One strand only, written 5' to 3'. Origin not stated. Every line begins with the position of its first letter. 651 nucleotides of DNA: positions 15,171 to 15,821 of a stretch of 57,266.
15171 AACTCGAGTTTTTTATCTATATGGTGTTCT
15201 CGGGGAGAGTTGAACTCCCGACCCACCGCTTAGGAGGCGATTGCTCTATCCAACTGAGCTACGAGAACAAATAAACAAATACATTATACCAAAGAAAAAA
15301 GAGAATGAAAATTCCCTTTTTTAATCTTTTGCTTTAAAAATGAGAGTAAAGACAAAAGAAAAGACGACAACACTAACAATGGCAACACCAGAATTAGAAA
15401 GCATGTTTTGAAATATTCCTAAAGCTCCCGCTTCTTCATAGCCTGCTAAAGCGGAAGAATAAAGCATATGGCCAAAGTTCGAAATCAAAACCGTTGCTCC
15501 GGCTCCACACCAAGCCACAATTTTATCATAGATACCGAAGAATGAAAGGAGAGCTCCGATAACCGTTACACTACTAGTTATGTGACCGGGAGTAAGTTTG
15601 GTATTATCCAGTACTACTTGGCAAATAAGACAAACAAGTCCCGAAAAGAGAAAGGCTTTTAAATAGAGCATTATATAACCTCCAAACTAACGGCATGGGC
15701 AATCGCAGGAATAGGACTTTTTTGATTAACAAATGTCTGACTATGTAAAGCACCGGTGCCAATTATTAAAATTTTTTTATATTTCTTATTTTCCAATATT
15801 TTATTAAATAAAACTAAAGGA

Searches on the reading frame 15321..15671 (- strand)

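Call 95: search_protein_families(library=pfam, proteins=[window:15321-15671:-], max_evalue=0.001)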
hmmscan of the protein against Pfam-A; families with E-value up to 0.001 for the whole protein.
window:15321-15671:- (116 aa): 1 family
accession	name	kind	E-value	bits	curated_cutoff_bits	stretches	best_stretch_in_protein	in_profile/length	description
PF03862.18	SpoVAC_SpoVAEB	-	1.1e-25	90.7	25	1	3-111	2-117/117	SpoVAC/SpoVAEB sporulation membrane protein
